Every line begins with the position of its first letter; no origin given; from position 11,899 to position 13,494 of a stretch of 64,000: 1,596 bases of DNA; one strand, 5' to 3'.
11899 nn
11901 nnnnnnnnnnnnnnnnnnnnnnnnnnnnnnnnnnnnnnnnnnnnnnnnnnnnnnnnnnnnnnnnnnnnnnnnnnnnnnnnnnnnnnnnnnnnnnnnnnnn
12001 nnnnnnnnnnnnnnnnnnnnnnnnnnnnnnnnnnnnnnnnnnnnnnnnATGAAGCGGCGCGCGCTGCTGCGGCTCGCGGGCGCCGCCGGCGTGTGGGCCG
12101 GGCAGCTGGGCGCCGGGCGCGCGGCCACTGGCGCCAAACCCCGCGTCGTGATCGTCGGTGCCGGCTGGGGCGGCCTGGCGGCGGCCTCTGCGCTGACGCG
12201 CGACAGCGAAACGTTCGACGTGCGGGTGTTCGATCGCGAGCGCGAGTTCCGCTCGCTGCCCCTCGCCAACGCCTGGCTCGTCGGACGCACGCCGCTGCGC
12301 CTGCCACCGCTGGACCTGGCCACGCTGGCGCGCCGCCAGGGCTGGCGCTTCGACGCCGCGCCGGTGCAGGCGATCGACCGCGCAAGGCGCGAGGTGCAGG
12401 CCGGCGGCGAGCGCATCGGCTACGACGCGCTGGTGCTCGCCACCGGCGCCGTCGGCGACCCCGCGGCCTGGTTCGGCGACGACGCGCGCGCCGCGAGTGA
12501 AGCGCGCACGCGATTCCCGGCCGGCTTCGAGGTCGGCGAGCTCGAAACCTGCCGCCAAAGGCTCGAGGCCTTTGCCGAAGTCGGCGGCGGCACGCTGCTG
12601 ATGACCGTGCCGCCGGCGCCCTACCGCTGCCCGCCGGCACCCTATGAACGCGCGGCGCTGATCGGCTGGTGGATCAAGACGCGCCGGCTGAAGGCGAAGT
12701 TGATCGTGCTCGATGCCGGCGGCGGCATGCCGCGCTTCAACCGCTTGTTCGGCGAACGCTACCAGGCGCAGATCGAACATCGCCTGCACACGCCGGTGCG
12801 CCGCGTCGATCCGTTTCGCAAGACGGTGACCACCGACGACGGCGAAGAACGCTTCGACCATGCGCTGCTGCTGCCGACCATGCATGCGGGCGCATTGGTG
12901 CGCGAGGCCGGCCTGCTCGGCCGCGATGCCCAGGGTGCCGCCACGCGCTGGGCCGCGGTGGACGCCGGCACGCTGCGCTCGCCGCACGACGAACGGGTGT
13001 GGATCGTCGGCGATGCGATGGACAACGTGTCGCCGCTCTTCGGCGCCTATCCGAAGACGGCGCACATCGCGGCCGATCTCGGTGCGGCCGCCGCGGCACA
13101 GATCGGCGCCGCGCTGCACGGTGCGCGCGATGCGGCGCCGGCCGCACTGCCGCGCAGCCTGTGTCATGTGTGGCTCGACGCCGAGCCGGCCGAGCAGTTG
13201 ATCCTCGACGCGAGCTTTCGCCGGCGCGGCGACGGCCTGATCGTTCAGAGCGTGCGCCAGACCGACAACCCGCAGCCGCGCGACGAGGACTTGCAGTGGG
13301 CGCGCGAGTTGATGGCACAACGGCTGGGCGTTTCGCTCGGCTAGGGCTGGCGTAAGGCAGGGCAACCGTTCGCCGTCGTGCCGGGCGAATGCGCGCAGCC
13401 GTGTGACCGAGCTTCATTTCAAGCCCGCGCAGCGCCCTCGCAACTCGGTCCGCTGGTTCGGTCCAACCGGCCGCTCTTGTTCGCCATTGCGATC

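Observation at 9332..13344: nos operon extended by TlpA-like thioredoxin, a second NosD, SCO1 and an FccB-like sulfide-dehydrogenase flavoprotein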

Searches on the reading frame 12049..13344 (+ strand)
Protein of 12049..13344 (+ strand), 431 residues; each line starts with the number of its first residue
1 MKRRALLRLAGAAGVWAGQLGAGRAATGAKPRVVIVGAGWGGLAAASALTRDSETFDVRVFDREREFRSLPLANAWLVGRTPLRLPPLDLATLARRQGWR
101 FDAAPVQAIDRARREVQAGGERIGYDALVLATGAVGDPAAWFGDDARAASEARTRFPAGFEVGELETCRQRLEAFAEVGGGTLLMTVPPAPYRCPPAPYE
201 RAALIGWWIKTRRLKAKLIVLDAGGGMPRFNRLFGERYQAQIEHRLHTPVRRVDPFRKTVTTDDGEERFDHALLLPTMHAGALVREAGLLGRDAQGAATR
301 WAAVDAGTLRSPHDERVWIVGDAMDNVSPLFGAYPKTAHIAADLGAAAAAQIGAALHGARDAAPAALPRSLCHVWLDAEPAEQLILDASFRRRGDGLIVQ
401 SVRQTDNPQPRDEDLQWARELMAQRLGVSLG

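Call 8: search_protein_families(library=pfam, proteins=[window:12049-13344:+], max_evalue=0.01)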
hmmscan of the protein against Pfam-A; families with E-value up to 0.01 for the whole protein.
window:12049-13344:+ (431 aa): 5 families
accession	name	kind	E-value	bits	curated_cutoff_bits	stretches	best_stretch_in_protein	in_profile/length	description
PF21706.3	FCSD_central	-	5.9e-21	75.2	27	1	169-267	5-106/116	Sulfide dehydrogenase [flavocytochrome c] flavoprotein chain, central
PF07992.20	Pyr_redox_2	-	2.4e-11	44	26.1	1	32-135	2-110/291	Pyridine nucleotide-disulphide oxidoreductase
PF13450.12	NAD_binding_8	-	8.7e-06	26.4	21.9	1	35-65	1-29/68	NAD(P)-binding Rossmann-like domain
PF13454.12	NAD_binding_9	-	0.00023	21.6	21.8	0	34-66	1-35/155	FAD-NAD(P)-binding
PF00890.30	FAD_binding_2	-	0.0092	15.7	20.4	0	33-69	2-36/414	FAD binding domain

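Call 10: search_protein_families(library=ncbifam, proteins=[window:12049-13344:+], max_evalue=0.001)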
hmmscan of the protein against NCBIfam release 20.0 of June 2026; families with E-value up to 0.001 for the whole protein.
window:12049-13344:+ (431 aa): 7 families
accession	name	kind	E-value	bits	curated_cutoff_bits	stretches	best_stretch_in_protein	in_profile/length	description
NF049943.1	SQR_III_seleno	exception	8.6e-17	61.1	525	1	32-326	2-292/406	type III sulfide quinone reductase, selenoprotein subtype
NF042949.2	3PPDioc_HcaD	equivalog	9.2e-07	27.9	450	0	32-135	3-109/386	3-phenylpropionate/cinnamic acid dioxygenase ferredoxin--NAD(+) reductase subunit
TIGR03169.1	Nterm_to_SelD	hypoth_equivalog_domain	8.9e-05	22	310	0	88-137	58-108/365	pyridine nucleotide-disulfide oxidoreductase family protein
TIGR03467.1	HpnE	equivalog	0.00015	21.2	283.05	1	33-65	1-31/430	hydroxysqualene dehydroxylase HpnE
NF041682.1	ant_diox_AndAa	equivalog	0.00017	20.4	650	0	104-134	80-111/406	anthranilate 1,2-dioxygenase system ferredoxin--NAD(+) reductase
NF033623.1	urate_HpxO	equivalog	0.00026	20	500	0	33-69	2-36/381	FAD-dependent urate hydroxylase HpxO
NF003437.0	PRK04965.1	equivalog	0.0003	19.9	392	0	33-134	5-109/378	NADH:flavorubredoxin reductase NorW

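Call 18: find_homologous_proteins(query=window:12049-13341:+, max_evalue=0.00001)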
Query window:12049-13341:+ (431 aa): 430 proteins with E <= 0.00001 among 8000 candidates; the best 120 are listed.
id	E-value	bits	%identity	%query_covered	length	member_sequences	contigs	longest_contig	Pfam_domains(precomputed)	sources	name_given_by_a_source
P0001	4.0e-282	954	100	100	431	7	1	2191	PF21706.4,PF13450.13,PF07992.21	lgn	-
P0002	1.8e-241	820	87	100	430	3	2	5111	PF21706.4,PF07992.21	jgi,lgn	jgi:NADH dehydrogenase FAD-containing subunit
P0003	1.3e-236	804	85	100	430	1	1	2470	PF21706.4,PF07992.21,PF13454.13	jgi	jgi:NADPH-dependent 2,4-dienoyl-CoA reductase/sulfur reductase-like enzyme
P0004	1.0e-227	774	83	100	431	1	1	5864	PF01266.31,PF21706.4,PF13450.13,PF07992.21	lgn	-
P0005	9.0e-215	732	79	100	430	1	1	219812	PF21706.4,PF13450.13,PF07992.21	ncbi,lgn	ncbi:MAG: FAD-dependent oxidoreductase [Burkholderiaceae bacterium]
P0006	2.8e-201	687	73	100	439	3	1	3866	PF21706.4,PF07992.21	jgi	jgi:NADH dehydrogenase FAD-containing subunit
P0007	1.7e-190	652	69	100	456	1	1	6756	PF21706.4,PF07992.21,PF13454.13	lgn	-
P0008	8.6e-188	643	68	100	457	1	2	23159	PF01266.31,PF21706.4,PF07992.21,PF13454.13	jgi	-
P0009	4.5e-184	631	73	92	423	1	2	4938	PF21706.4,PF13450.13,PF07992.21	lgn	-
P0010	1.6e-173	596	68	87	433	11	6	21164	PF21706.4,PF07992.21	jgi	jgi:NADPH-dependent 2,4-dienoyl-CoA reductase/sulfur reductase-like enzyme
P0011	4.9e-168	578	65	99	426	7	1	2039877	PF01266.31,PF21706.4,PF13450.13,PF07992.21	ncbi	-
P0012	5.7e-167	574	65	99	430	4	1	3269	PF21706.4,PF13450.13,PF07992.21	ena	-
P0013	1.4e-162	560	64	99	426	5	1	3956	PF01266.31,PF21706.4,PF13450.13,PF07992.21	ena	-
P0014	1.1e-161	557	65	93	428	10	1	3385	PF01266.31,PF21706.4,PF07992.21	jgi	jgi:NADPH-dependent 2,4-dienoyl-CoA reductase/sulfur reductase-like enzyme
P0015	6.3e-159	548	64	92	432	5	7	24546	PF01266.31,PF21706.4,PF13450.13,PF07992.21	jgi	jgi:NADPH-dependent 2,4-dienoyl-CoA reductase/sulfur reductase-like enzyme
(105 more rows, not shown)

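Call 20: find_related_loci(query=A1, collection=genome_contigs, flank=10000)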
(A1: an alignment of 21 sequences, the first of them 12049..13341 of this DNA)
Query A1 (431 aa) in genome_contigs; peptide patterns used: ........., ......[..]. (x = any residue, [..] = any of these).
599 stretches matched a pattern (row limit reached: there are more); 592 encode a relative of the query (tblastn E <= 1e-3); the best 80 are kept; 80 distinct loci.
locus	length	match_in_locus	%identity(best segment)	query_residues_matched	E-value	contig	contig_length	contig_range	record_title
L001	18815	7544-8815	60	1-428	1e-146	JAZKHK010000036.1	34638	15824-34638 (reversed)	MAG: Pseudomonadota bacterium isolate DC_SW_03_SPN07022020-bin006_1 DCSW031SPN_B006_1_000000000036, whole genome shotgun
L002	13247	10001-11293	54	1-430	2e-141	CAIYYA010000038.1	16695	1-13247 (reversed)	MAG: uncultured beta proteobacterium isolate Loclat_bin-14392 genome assembly, contig: bin-14392:038/377, whole genome s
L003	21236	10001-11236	55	20-431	2e-135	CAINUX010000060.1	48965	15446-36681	MAG: uncultured beta proteobacterium isolate Loclat_bin-05257 genome assembly, contig: bin-05257:060/292, whole genome s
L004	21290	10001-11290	55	1-429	8e-135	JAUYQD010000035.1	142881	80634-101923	MAG: Rhodoferax sp. isolate C4_metabat.bin.82 C4_k141_287812, whole genome shotgun sequence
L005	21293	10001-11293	53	1-430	1e-133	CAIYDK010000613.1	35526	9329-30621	MAG: uncultured beta proteobacterium isolate LJ-3-4m_bin-1145 genome assembly, contig: bin-1145:613/627, whole genome sh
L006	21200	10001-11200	55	32-429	2e-131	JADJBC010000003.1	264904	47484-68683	MAG: Candidatus Aalborgicola danicus isolate AalW_18-Q3-R10-53_MAXAC.171 tig00006026-10-2649580, whole genome shotgun se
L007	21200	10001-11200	60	28-429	9e-125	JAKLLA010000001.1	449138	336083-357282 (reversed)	MAG: Burkholderiaceae bacterium isolate MAG.507 MAG.507-scaffold_10, whole genome shotgun sequence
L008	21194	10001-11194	52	24-426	4e-119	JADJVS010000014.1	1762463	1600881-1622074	MAG: Sulfuritalea sp. isolate Hjor_18-Q3-R7-51_MAXAC.006 tig00119763-10-17618800, whole genome shotgun sequence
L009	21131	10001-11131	51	45-426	3e-115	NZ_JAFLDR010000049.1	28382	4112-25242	MAG: Sulfuritalea sp. isolate UWPOB_SULF1 gnl_X_HMEKCNED_49, whole genome shotgun sequence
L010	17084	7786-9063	54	1-427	1e-131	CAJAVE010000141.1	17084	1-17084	MAG: uncultured beta proteobacterium isolate Loc090721-5m_bin-670 genome assembly, contig: bin-670:141/394, whole genome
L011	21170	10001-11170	53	32-426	6e-113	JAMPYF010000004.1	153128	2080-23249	MAG: Sulfuritalea sp. isolate R2F_R2FSRR_metabat.66 R2F_C39, whole genome shotgun sequence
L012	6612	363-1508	51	43-429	9e-112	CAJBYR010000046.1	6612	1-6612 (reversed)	MAG: uncultured beta proteobacterium isolate Loc080925-6m_bin-0485 genome assembly, contig: bin-0485:046/347, whole geno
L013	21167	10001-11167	52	33-426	2e-107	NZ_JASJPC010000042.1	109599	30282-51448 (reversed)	MAG: Sulfuritalea sp. isolate MAG_121 NODE_109_length_109599_cov_236.774045, whole genome shotgun sequence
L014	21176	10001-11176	52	32-428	1e-106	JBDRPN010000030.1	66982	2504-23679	MAG: Pseudomonadota bacterium isolate MEGAHIT-group-2.120 k141_238258, whole genome shotgun sequence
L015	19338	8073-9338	45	1-426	4e-101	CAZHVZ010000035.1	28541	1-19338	MAG TPA_asm: uncultured Rhodocyclaceae bacterium isolate SRP285395_co1_114 genome assembly, contig: NODE_2410_length_285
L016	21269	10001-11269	45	1-426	2e-100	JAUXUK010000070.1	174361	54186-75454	MAG: Sulfuritalea sp. isolate C15_concoct.bin.112_sub C15_k141_152459, whole genome shotgun sequence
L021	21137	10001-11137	47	43-426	3e-95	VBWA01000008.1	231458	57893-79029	MAG: Rhodocyclaceae bacterium isolate X1_MaxBin.001 scaffold_62, whole genome shotgun sequence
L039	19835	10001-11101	45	56-426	1e-88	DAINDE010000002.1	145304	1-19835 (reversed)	MAG TPA_asm: Rhodocyclaceae bacterium isolate CTOTU46445 NODE_20_length_145304_cov_6.929459, whole genome shotgun sequen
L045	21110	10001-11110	45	56-429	1e-86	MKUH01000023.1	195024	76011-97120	MAG: Candidatus Accumulibacter sp. 66-26 scnpilot_expt_750_p_scaffold_288, whole genome shotgun sequence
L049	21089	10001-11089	44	56-422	2e-84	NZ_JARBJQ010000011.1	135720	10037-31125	Dechloromonas agitata strain DSM 13637 11, whole genome shotgun sequence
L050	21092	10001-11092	45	56-423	2e-84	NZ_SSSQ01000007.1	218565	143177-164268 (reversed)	Dechloromonas hortensis strain MA-1 DSM15637_NODE_7_length_218565_cov_391.485, whole genome shotgun sequence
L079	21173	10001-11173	32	32-421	5e-60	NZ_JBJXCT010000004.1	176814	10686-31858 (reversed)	Hydrogenobacter sp. Uz 6-8 NODE_4_length_176814_cov_684.074348, whole genome shotgun sequence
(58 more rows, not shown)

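Call 26: find_encoding_contigs(protein=P0005, flank=10000, max_places=2)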
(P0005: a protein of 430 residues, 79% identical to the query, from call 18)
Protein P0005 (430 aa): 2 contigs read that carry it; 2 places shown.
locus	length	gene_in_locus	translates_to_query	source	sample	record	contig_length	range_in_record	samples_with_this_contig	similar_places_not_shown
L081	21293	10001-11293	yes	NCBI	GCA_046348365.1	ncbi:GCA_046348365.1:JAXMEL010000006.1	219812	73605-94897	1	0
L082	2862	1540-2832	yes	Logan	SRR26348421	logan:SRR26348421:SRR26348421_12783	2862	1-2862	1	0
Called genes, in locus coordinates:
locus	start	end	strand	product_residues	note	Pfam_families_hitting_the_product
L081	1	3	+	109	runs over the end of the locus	PF13442:Cytochrome_CBB3, PF00034:Cytochrom_C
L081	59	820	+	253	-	PF00034:Cytochrom_C (weak), PF13442:Cytochrome_CBB3 (weak), PF00034:Cytochrom_C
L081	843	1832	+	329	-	-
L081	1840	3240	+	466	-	PF13229:Beta_helix, PF05048:NosD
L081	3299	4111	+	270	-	PF13183:Fer4_8 (faint), PF13187:Fer4_9 (faint), PF13534:Fer4_17 (faint), PF25160:LdpA_Fe-S-bd (faint), PF12797:Fer4_2 (faint), PF00037:Fer4 (weak), PF12838:Fer4_7, PF12838:Fer4_7 (weak), +6 more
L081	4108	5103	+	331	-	PF12801:Fer4_5, PF12838:Fer4_7 (faint), PF00037:Fer4 (weak)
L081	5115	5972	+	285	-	PF00005:ABC_tran, PF02463:SMC_N (faint), PF13304:AAA_21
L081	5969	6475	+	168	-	-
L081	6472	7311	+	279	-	PF12679:ABC2_membrane_2, PF01061:ABC2_membrane (weak), PF12698:ABC2_membrane_3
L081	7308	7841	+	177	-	PF08534:Redoxin, PF00578:AhpC-TSA, PF00085:Thioredoxin (weak)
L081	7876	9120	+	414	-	PF13229:Beta_helix, PF05048:NosD, PF13229:Beta_helix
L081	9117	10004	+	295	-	PF02630:SCO1-SenC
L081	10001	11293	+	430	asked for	PF07992:Pyr_redox_2, PF13450:NAD_binding_8 (faint), PF21706:FCSD_central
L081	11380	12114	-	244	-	-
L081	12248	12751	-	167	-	PF04214:DUF411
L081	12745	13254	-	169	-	PF12796:Ank_2 (weak), PF13606:Ank_3 (faint), PF12796:Ank_2, PF13637:Ank_4 (weak), PF13857:Ank_5 (weak), PF00023:Ank (weak)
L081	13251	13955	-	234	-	PF00034:Cytochrom_C, PF13442:Cytochrome_CBB3, PF00034:Cytochrom_C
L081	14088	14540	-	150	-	PF03892:NapB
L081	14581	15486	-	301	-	PF12801:Fer4_5, PF12837:Fer4_6 (faint), PF12838:Fer4_7 (faint), PF13187:Fer4_9 (faint), PF13237:Fer4_10 (weak)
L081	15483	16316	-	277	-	PF13183:Fer4_8 (faint), PF13187:Fer4_9 (faint), PF13534:Fer4_17 (faint), PF12838:Fer4_7, PF14697:Fer4_21 (weak), PF12838:Fer4_7, PF00037:Fer4 (weak), PF12797:Fer4_2 (weak), +6 more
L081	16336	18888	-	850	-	PF04879:Molybdop_Fe4S4, PF00384:Molybdopterin, PF01568:Molydop_binding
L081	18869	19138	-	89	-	PF03927:NapD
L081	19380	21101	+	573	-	PF13442:Cytochrome_CBB3, PF02239:Cytochrom_D1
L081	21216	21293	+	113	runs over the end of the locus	PF13442:Cytochrome_CBB3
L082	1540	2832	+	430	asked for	PF07992:Pyr_redox_2, PF13450:NAD_binding_8 (faint), PF21706:FCSD_central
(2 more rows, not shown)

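Call 27: find_encoding_contigs(protein=P0011, flank=10000, max_places=2)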
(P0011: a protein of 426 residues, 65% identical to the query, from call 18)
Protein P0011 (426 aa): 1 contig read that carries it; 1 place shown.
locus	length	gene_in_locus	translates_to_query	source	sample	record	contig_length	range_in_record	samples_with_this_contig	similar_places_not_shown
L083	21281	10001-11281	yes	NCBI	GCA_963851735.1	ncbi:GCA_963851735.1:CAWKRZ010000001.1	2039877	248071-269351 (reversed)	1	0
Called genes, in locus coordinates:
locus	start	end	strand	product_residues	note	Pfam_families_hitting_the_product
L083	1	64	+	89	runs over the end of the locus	-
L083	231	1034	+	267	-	PF00034:Cytochrom_C, PF13442:Cytochrome_CBB3 (weak)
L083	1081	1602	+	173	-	-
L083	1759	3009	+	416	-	PF13229:Beta_helix, PF05048:NosD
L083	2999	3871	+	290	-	PF13183:Fer4_8 (faint), PF13534:Fer4_17 (faint), PF13187:Fer4_9 (faint), PF25160:LdpA_Fe-S-bd (faint), PF00037:Fer4, PF12837:Fer4_6 (weak), PF12838:Fer4_7, PF12838:Fer4_7, +5 more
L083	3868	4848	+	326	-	PF12801:Fer4_5, PF12838:Fer4_7 (faint), PF12801:Fer4_5 (weak), PF00037:Fer4 (weak)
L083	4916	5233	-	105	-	-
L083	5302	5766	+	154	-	-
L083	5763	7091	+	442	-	PF01061:ABC2_membrane (weak), PF12679:ABC2_membrane_2, PF12698:ABC2_membrane_3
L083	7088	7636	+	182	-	PF13098:Thioredoxin_2 (faint), PF00578:AhpC-TSA, PF08534:Redoxin, PF00085:Thioredoxin (weak)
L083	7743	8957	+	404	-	PF13229:Beta_helix, PF05048:NosD, PF13229:Beta_helix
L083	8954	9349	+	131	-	-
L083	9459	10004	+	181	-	PF02630:SCO1-SenC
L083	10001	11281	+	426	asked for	PF01266:DAO (faint), PF07992:Pyr_redox_2, PF13450:NAD_binding_8 (weak), PF21706:FCSD_central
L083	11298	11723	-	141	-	PF04214:DUF411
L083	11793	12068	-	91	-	PF00023:Ank (faint), PF12796:Ank_2 (weak), PF13637:Ank_4 (weak), PF13857:Ank_5 (weak)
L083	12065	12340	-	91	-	-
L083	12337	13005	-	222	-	PF00034:Cytochrom_C, PF13442:Cytochrome_CBB3 (weak), PF00034:Cytochrom_C, PF13442:Cytochrome_CBB3 (weak)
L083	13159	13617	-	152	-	PF03892:NapB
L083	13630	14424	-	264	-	PF12801:Fer4_5, PF12837:Fer4_6 (faint), PF13187:Fer4_9 (faint), PF12801:Fer4_5 (weak), PF13237:Fer4_10 (weak)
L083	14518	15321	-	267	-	PF00037:Fer4 (faint), PF12837:Fer4_6 (faint), PF13187:Fer4_9 (faint), PF12797:Fer4_2 (faint), PF12838:Fer4_7 (weak)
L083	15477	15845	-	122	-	PF01568:Molydop_binding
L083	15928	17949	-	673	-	PF04879:Molybdop_Fe4S4, PF00384:Molybdopterin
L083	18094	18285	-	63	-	PF03927:NapD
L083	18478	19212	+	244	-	-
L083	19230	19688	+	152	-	PF00583:Acetyltransf_1, PF13508:Acetyltransf_7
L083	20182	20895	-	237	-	PF00027:cNMP_binding, PF13545:HTH_Crp_2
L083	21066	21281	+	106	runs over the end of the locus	PF03927:NapD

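Call 34: search_protein_families(library=pfam, proteins=[L049:5271-6686:+, L049:6683-7927:+, L049:7927-8640:+, L049:8568-9857:+, L049:11123-11650:-, L049:11611-12084:-, L049:12532-12981:-, L049:13066-13746:-, L049:13743-14486:-, L049:4131-5219:-], max_evalue=0.001)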
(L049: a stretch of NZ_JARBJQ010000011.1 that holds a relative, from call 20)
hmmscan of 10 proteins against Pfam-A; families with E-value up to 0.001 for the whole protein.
L049:5271-6686:+ (471 aa): 1 family
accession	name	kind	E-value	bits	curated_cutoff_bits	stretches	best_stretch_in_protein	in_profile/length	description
PF02321.23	OEP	-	7.6e-67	225.2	22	2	277-456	3-187/187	Outer membrane efflux protein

L049:6683-7927:+ (414 aa): 3 families
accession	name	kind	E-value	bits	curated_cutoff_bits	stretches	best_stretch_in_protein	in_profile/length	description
PF16576.10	HlyD_D23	-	3.9e-26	92.1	30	1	59-282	16-214/214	Barrel-sandwich domain of CusB or HlyD membrane-fusion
PF13437.12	HlyD_3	-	6.7e-13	49.7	22.2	1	172-279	1-106/106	HlyD family secretion protein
PF13533.13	Biotin_lipoyl_2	-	2e-05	24.7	29.8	1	67-94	5-32/32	Biotin-lipoyl like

L049:7927-8640:+ (237 aa): 5 families
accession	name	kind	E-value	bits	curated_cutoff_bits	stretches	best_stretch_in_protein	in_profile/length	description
PF00005.33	ABC_tran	-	1.1e-31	110.6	25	1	29-177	1-136/137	ABC transporter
PF13304.12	AAA_21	-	1.4e-07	32.3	27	0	159-209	247-300/304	AAA domain, putative AbiEii toxin, Type IV TA system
PF02463.25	SMC_N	-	0.00012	22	40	0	40-57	25-42/220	RecF/RecN/SMC N terminal domain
PF13401.12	AAA_22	-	0.00013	22.7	27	1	40-207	6-123/130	AAA domain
PF13555.12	AAA_29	-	0.0007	19.7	27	0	31-56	14-39/61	P-loop containing region of AAA domain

L049:8568-9857:+ (429 aa): 2 families
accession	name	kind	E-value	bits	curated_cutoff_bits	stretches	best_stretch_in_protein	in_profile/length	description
PF12704.14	MacB_PCD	-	1.3e-50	173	27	1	43-267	1-205/207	MacB-like periplasmic core domain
PF02687.27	FtsX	-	3.6e-21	75.9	25.5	1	309-422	2-120/120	FtsX-like permease C-terminal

L049:11123-11650:- (175 aa): 1 family
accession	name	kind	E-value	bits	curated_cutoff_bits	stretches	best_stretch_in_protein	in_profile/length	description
PF04214.18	DUF411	-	8.7e-17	61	27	1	88-128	7-47/48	Protein of unknown function, DUF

L049:11611-12084:- (157 aa): 5 families
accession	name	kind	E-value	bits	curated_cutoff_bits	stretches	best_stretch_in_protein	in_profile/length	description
PF00023.36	Ank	-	2.1e-19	68.9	21.1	2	91-121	2-32/33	Ankyrin repeat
PF12796.13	Ank_2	-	2.4e-18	66.9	27.3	1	28-120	1-89/90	Ankyrin repeats (3 copies)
PF13857.12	Ank_5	-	1.3e-17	64.1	27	2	77-124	1-49/56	Ankyrin repeats (many copies)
PF13637.12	Ank_4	-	2.9e-13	50.1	22.7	1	62-111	1-50/50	Ankyrin repeats (many copies)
PF13606.12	Ank_3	-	2.7e-12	46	22.3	2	58-86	2-30/30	Ankyrin repeat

L049:12532-12981:- (149 aa): 2 families
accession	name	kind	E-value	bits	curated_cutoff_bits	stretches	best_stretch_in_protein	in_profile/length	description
PF01575.25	MaoC_dehydratas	-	4.4e-17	62.3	27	1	11-112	6-107/123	MaoC like domain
PF19315.5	MC_hydratase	-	0.00056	19.6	26.5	1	84-147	102-167/353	Mesaconyl-CoA hydratase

L049:13066-13746:- (226 aa): 2 families
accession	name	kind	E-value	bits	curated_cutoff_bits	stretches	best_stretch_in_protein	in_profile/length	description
PF09619.16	YscW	-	7.6e-26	91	22.6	1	116-218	5-107/107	Type III secretion system lipoprotein chaperone (YscW)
PF09864.15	MliC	-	2.4e-13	50.3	22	1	24-90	1-64/67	Membrane-bound lysozyme-inhibitor of c-type lysozyme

L049:13743-14486:- (247 aa): 2 families
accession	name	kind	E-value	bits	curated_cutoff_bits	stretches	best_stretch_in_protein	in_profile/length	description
PF04377.21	ATE_C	-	1.9e-45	154.9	25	1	112-233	1-121/122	Arginine-tRNA-protein transferase, C terminus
PF04376.19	ATE_N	-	3.2e-25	88.6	27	1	22-92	1-72/72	Arginine-tRNA-protein transferase, N terminus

L049:4131-5219:- (362 aa): 1 family
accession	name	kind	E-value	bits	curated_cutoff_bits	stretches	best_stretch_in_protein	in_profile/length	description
PF01180.27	DHO_dh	-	8.8e-84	281.6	27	1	62-355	4-288/291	Dihydroorotate dehydrogenase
